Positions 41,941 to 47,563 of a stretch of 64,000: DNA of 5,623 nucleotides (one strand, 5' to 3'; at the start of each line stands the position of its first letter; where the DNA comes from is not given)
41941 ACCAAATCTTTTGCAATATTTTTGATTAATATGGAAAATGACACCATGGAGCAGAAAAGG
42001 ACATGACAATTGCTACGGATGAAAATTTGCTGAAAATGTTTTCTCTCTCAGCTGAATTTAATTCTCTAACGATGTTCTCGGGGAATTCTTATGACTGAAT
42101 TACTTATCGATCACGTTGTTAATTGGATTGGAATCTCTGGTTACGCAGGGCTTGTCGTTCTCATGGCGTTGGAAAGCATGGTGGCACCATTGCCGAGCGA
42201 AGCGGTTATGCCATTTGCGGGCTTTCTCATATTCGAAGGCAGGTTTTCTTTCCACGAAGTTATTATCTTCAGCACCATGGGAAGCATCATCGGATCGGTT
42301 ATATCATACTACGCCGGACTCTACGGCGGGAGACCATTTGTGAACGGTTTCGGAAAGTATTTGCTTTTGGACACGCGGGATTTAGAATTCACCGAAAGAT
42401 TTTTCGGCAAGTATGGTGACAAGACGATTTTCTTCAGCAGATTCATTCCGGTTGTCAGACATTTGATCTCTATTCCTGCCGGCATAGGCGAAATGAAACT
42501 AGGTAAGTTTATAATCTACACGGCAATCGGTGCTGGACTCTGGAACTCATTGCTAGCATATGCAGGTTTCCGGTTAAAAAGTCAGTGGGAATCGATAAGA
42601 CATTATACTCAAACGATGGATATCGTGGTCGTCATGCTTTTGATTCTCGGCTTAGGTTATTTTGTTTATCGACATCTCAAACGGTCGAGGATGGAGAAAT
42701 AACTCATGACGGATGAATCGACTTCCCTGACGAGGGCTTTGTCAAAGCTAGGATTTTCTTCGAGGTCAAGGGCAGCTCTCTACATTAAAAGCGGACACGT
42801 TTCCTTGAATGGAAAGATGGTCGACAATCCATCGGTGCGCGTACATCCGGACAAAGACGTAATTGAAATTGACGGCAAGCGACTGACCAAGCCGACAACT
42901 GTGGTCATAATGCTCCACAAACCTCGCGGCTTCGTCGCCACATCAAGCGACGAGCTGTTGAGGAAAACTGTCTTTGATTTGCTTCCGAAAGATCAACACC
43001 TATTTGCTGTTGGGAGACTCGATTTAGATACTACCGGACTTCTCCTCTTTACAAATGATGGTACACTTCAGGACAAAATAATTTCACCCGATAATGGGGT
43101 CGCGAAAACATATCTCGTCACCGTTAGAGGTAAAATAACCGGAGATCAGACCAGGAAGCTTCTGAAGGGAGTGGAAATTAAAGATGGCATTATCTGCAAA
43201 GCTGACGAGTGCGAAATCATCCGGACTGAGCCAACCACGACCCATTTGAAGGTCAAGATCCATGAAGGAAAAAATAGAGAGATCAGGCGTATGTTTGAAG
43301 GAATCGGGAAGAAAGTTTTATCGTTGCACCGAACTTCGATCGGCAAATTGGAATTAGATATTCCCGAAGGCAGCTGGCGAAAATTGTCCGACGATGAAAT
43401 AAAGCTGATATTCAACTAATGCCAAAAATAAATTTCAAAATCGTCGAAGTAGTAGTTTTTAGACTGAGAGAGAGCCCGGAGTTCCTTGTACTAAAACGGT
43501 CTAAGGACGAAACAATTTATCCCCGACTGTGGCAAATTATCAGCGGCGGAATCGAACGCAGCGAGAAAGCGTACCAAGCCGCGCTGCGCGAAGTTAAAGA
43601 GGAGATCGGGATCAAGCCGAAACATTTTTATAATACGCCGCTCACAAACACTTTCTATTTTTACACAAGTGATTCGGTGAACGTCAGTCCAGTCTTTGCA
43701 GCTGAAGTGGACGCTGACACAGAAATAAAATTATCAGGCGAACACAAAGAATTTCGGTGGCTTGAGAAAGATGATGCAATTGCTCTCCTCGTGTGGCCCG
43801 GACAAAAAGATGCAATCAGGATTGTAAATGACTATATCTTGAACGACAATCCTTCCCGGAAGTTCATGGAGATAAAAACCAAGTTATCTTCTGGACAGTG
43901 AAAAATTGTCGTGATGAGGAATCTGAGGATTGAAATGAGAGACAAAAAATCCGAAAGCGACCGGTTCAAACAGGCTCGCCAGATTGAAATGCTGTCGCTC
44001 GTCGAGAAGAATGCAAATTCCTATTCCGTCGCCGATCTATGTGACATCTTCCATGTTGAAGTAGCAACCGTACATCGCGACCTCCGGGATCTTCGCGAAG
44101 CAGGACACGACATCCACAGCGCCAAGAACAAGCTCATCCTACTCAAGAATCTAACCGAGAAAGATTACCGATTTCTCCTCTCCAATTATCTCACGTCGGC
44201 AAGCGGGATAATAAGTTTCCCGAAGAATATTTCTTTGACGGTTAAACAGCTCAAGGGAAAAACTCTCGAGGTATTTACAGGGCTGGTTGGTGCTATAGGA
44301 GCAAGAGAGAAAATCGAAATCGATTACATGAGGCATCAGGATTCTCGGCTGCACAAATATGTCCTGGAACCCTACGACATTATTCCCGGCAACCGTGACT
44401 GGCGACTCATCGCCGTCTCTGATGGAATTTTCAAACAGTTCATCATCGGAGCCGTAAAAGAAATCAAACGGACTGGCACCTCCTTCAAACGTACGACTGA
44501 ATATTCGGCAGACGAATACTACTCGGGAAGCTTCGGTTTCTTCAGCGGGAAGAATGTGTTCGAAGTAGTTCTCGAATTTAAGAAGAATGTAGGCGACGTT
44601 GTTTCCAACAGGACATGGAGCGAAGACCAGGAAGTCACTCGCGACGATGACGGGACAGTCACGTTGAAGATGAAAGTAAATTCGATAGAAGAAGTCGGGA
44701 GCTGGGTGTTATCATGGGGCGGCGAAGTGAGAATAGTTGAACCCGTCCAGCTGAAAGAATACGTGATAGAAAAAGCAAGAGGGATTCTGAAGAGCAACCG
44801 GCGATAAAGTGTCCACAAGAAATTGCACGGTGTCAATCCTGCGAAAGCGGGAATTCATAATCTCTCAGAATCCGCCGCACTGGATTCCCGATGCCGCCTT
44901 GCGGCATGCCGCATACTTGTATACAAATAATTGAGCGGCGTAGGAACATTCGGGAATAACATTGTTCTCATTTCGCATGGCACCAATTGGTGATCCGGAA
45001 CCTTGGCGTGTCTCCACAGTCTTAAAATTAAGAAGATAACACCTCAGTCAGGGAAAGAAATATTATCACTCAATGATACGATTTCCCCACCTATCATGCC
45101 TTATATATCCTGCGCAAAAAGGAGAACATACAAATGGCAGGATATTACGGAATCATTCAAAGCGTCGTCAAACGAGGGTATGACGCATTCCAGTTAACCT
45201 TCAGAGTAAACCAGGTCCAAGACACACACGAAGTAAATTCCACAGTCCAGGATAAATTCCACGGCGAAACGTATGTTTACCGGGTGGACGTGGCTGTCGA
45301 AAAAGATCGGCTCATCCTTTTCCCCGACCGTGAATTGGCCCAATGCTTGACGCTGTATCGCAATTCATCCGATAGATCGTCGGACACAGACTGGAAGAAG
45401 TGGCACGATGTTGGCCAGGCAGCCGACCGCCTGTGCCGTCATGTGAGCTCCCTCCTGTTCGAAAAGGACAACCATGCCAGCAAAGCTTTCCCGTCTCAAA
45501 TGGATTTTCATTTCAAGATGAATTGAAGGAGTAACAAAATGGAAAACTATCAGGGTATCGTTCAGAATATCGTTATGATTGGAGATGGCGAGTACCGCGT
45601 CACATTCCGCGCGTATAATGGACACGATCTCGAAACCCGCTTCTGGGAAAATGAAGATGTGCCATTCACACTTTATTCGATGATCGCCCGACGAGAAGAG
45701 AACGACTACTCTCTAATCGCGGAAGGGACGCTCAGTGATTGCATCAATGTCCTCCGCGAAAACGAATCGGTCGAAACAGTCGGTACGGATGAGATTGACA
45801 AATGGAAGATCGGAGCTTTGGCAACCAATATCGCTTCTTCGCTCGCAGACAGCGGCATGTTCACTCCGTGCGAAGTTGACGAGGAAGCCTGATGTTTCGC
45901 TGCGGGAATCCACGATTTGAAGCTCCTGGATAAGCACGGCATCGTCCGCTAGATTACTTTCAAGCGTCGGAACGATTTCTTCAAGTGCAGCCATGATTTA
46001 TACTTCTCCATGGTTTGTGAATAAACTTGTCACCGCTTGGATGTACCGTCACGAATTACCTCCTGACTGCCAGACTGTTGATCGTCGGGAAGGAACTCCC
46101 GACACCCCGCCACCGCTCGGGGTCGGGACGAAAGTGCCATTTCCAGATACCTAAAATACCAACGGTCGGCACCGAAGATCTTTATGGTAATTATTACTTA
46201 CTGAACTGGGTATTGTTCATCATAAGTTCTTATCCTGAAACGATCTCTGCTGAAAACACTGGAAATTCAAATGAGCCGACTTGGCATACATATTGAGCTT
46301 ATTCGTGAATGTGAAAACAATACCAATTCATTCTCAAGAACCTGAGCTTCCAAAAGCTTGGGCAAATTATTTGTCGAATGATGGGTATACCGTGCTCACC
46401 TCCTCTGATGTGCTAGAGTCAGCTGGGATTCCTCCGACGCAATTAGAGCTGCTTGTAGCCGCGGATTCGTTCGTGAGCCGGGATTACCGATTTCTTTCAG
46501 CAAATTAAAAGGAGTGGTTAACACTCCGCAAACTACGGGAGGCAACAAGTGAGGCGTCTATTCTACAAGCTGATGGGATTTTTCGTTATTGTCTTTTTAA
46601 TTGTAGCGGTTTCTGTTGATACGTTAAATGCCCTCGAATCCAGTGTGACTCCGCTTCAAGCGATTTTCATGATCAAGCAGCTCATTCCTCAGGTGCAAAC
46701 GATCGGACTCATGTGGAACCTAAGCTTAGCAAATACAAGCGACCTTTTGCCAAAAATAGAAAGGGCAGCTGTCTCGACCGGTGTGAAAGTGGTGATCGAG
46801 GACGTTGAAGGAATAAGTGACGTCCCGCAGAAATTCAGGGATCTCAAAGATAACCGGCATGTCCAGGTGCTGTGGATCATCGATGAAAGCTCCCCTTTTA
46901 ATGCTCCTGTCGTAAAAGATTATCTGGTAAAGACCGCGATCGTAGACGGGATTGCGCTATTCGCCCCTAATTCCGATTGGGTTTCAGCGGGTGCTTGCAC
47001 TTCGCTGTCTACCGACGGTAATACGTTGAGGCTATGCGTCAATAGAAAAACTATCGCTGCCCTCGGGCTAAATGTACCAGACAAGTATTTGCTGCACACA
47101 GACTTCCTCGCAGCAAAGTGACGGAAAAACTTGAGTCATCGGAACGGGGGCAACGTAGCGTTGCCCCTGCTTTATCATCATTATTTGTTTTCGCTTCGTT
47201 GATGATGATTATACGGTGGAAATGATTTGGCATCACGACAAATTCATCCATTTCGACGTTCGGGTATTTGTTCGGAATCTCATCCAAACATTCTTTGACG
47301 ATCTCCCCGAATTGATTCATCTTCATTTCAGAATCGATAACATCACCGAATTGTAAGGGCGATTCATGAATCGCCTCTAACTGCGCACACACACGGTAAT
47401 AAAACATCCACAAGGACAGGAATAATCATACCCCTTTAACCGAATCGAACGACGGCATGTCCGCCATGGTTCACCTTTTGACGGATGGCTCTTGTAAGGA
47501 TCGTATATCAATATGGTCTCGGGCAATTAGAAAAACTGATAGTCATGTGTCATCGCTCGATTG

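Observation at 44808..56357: An ~11.5-kb island of uncharacterised, membrane-centred genes between a WYL regulator and mazG: candidate undescribed conflict or defence locus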

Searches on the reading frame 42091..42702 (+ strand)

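Call 5: search_protein_families(library=pfam, max_evalue=0.01, proteins=[window:42091-42702:+])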
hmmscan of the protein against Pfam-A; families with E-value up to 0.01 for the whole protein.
window:42091-42702:+ (203 aa): 1 family
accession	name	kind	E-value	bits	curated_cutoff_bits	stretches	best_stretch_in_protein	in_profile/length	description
PF09335.16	VTT_dom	-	1.3e-21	77.7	33.9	1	34-159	1-121/123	VTT domain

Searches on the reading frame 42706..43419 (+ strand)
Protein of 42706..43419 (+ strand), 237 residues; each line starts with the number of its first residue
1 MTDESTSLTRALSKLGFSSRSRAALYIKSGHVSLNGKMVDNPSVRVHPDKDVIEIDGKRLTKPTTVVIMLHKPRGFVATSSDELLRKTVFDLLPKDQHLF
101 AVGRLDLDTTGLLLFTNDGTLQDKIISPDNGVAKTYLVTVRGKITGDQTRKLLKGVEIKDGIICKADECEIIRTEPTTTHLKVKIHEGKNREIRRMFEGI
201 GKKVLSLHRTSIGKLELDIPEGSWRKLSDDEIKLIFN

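Call 5: search_protein_families(library=pfam, max_evalue=0.01, proteins=[window:42706-43419:+])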
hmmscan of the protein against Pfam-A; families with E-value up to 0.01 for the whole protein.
window:42706-43419:+ (237 aa): 2 families
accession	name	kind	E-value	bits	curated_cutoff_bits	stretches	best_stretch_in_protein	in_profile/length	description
PF00849.27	PseudoU_synth_2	-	1e-19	71.7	26.8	1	67-198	2-151/152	RNA pseudouridylate synthase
PF01479.30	S4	-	6.3e-10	39.1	22.8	1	12-49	7-45/48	S4 domain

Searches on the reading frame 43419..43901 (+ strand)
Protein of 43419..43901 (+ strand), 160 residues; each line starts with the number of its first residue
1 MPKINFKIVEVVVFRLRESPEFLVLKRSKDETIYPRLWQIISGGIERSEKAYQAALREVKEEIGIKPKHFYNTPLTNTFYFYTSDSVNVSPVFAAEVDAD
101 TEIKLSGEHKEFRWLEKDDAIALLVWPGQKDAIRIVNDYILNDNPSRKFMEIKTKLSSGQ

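Call 5: search_protein_families(library=pfam, max_evalue=0.01, proteins=[window:43419-43901:+])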
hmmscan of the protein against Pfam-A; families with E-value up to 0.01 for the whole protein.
window:43419-43901:+ (160 aa): 2 families
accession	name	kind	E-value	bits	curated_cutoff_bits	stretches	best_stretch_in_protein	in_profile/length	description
PF00293.34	NUDIX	-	3.5e-19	69.6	21.1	1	10-131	5-129/134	NUDIX domain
PF14815.12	NUDIX_4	-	0.00061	20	35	1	14-120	3-98/113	NUDIX domain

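Call 7: search_protein_families(library=padloc, max_evalue=0.01, proteins=[window:43419-43901:+])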
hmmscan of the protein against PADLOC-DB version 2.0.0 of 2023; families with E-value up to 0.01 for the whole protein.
window:43419-43901:+ (160 aa): 1 family
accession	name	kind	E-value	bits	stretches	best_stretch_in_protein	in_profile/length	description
PDLC04899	PDC-S07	-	6.6e-12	43.2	1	7-127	5-119/135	-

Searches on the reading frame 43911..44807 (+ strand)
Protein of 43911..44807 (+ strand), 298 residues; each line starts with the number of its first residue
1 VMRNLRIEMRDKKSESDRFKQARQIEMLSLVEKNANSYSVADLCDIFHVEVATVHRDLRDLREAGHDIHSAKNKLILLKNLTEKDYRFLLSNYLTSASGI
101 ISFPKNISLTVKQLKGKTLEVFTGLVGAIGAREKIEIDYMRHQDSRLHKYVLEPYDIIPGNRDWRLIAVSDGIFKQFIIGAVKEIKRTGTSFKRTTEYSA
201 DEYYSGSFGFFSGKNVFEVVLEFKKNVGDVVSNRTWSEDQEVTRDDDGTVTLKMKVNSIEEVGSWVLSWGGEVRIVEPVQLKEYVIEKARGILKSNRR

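Call 5: search_protein_families(library=pfam, max_evalue=0.01, proteins=[window:43911-44807:+])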
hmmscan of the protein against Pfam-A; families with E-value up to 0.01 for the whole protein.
window:43911-44807:+ (298 aa): 6 families
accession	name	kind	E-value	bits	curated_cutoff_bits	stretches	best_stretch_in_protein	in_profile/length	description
PF25583.1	WCX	-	1.4e-15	57.8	23.9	1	217-293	3-76/76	WCX domain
PF13280.12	WYL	-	2.3e-07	31.1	21.8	1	120-169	1-50/70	WYL domain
PF08279.18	HTH_11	-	1e-06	28.9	25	1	23-74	1-52/55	HTH domain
PF01022.26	HTH_5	-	6.5e-05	23.2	22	1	24-65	4-43/47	Bacterial regulatory protein, arsR family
PF08220.18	HTH_DeoR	-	0.00036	20.7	21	1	23-66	1-43/57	DeoR-like helix-turn-helix domain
PF00466.25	Ribosomal_L10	-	0.0039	17.7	22.8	0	22-112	4-93/100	Ribosomal protein L10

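Call 6: search_protein_families(library=padloc, max_evalue=0.01, proteins=[window:43911-44807:+])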
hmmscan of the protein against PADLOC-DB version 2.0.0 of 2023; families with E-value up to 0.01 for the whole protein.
window:43911-44807:+ (298 aa): 4 families
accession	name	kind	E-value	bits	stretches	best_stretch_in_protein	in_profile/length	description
PDLC01652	WYL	-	5.4e-25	86.6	1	119-293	17-162/162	"CAS-I,CAS-II,CAS-III,CAS-IV,CAS-V,CAS-VI; associated_signaling"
PDLC01766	Cas3c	-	1.3e-18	64.6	1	113-291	128-311/1009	-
PDLC01457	WYL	-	2e-11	41.9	2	106-280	110-228/229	"CAS-I,CAS-II,CAS-III,CAS-IV,CAS-V,CAS-VI; associated_signaling"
PDLC01044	Csa3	-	0.0016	16.3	1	22-67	136-179/194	Type I-A associated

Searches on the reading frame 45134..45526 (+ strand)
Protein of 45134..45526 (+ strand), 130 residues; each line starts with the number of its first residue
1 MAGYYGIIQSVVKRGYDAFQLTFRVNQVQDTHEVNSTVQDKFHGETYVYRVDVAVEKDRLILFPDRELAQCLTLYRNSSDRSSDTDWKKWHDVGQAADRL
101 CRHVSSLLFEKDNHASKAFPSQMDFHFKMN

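Call 4: search_protein_families(library=pfam, max_evalue=0.01, proteins=[window:45134-45526:+])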
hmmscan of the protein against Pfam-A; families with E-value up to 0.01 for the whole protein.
window:45134-45526:+ (130 aa): 0 families

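Call 6: search_protein_families(library=padloc, max_evalue=0.01, proteins=[window:45134-45526:+])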
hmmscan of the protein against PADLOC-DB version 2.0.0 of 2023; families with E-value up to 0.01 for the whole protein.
window:45134-45526:+ (130 aa): 0 families

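Call 8: search_protein_families(library=ncbifam, max_evalue=0.01, proteins=[window:45134-45526:+])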
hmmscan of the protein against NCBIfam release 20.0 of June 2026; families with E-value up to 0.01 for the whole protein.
window:45134-45526:+ (130 aa): 0 families

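Call 51: search_protein_families(library=phrogs, max_evalue=0.001, proteins=[window:45134-45526:+])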
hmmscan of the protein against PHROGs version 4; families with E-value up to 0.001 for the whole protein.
window:45134-45526:+ (130 aa): 0 families

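Call 119: search_protein_families(library=pfam, max_evalue=1, proteins=[window:45134-45526:+])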
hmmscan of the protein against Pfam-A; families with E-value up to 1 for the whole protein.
window:45134-45526:+ (130 aa): 0 families

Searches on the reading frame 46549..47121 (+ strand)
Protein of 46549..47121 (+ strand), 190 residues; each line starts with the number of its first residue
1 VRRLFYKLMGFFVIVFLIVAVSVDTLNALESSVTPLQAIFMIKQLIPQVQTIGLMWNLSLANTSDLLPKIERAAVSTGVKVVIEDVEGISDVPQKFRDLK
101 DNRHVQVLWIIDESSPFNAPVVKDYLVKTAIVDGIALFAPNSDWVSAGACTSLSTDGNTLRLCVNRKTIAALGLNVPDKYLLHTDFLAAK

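Call 4: search_protein_families(library=pfam, max_evalue=0.01, proteins=[window:46549-47121:+])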
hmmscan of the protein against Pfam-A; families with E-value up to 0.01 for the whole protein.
window:46549-47121:+ (190 aa): 1 family
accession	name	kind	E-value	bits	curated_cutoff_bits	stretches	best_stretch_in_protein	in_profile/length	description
PF04392.18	ABC_sub_bind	-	2.6e-07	30.6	25.9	1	37-156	119-233/293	ABC transporter substrate binding protein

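Call 6: search_protein_families(library=padloc, max_evalue=0.01, proteins=[window:46549-47121:+])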
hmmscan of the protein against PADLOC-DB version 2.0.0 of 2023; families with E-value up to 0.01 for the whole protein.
window:46549-47121:+ (190 aa): 0 families

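Call 8: search_protein_families(library=ncbifam, max_evalue=0.01, proteins=[window:46549-47121:+])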
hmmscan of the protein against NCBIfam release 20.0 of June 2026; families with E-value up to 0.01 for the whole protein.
window:46549-47121:+ (190 aa): 1 family
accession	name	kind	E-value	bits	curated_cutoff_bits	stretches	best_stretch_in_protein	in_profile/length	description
NF041285.1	ABC_SBP_TrpX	equivalog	4.9e-06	25.9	390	1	35-154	147-262/322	tryptophan ABC transporter substrate-binding protein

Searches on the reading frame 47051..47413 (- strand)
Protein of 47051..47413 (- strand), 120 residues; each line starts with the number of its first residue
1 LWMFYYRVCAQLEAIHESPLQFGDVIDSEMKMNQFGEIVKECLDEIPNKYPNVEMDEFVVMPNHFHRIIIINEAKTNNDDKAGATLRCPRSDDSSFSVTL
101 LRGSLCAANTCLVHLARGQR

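Call 4: search_protein_families(library=pfam, max_evalue=0.01, proteins=[window:47051-47413:-])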
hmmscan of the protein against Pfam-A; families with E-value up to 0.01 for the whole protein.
window:47051-47413:- (120 aa): 0 families

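Call 7: search_protein_families(library=padloc, max_evalue=0.01, proteins=[window:47051-47413:-])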
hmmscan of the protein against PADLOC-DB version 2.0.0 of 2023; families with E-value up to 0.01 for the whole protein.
window:47051-47413:- (120 aa): 0 families

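Call 8: search_protein_families(library=ncbifam, max_evalue=0.01, proteins=[window:47051-47413:-])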
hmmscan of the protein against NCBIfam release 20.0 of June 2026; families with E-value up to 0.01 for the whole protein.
window:47051-47413:- (120 aa): 1 family
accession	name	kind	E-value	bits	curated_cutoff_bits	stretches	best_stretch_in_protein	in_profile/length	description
NF047646.1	REP_Tyr_transpos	equivalog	0.00073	19.4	80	1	38-76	33-70/146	REP-associated tyrosine transposase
